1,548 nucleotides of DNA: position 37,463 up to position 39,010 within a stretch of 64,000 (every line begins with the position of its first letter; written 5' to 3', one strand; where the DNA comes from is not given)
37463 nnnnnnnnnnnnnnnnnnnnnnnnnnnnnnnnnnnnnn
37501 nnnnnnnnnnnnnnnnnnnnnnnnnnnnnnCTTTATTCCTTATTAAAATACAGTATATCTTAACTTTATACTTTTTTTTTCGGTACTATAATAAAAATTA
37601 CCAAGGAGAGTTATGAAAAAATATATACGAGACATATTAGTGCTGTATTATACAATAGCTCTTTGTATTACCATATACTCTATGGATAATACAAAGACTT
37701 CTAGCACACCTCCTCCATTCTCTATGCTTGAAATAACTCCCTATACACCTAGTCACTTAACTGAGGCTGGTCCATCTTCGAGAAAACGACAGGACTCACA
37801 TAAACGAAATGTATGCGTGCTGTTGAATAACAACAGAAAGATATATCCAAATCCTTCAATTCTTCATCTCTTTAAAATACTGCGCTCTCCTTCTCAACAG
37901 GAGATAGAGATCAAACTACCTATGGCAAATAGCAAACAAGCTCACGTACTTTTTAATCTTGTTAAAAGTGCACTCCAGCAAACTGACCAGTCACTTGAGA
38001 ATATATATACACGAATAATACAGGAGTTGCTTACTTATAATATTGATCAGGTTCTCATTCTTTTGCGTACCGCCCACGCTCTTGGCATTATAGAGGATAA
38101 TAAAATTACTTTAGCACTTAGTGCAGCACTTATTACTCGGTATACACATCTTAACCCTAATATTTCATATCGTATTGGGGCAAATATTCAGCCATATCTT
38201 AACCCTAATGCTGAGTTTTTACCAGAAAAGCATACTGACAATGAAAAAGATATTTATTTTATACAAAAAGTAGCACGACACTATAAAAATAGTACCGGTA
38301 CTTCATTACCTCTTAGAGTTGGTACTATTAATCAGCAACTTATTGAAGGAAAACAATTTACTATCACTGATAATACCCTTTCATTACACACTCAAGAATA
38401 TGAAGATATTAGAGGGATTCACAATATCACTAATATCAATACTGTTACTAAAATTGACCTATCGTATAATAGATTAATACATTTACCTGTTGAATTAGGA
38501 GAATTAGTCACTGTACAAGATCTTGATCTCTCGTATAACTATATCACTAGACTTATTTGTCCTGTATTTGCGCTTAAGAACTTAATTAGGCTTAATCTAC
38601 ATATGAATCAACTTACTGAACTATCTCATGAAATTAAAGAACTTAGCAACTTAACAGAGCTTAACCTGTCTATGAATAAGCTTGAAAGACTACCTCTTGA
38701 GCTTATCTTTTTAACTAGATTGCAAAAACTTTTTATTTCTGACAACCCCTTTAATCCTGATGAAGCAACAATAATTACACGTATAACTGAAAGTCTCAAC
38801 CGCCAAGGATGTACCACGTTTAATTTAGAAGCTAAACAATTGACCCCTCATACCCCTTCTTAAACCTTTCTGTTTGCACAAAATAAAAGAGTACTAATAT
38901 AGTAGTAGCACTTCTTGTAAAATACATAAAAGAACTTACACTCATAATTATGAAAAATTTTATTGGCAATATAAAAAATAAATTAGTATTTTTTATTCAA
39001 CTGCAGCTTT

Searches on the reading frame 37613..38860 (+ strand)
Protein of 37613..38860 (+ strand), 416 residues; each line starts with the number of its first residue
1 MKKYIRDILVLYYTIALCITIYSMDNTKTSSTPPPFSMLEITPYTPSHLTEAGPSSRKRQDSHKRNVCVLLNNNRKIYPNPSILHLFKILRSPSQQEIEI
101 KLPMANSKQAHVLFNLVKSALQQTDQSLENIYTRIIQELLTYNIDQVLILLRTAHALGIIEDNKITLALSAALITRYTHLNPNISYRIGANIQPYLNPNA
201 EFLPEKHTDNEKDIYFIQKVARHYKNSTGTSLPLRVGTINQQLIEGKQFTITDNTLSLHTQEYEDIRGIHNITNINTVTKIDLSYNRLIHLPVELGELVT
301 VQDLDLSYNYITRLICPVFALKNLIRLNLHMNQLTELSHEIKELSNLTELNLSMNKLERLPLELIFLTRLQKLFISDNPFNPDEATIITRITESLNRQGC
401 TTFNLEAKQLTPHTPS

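Call 56: search_protein_families(library=pfam, proteins=[window:37613-38860:+], max_evalue=0.00001)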
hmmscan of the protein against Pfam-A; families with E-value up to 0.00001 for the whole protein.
window:37613-38860:+ (416 aa): 4 families
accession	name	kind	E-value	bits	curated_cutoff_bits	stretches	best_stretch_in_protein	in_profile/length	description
PF13855.12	LRR_8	-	4.7e-09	36.3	27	0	323-379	2-60/61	Leucine rich repeat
PF12799.13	LRR_4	-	5.1e-08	33.4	27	0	346-379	2-34/44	Leucine Rich repeats (2 copies)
PF23598.1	LRR_14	-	6.6e-07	28.8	40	1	268-377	39-148/353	Leucine-rich repeat region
PF00560.39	LRR_1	-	1e-06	28.1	20.6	0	346-363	1-18/23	Leucine Rich Repeat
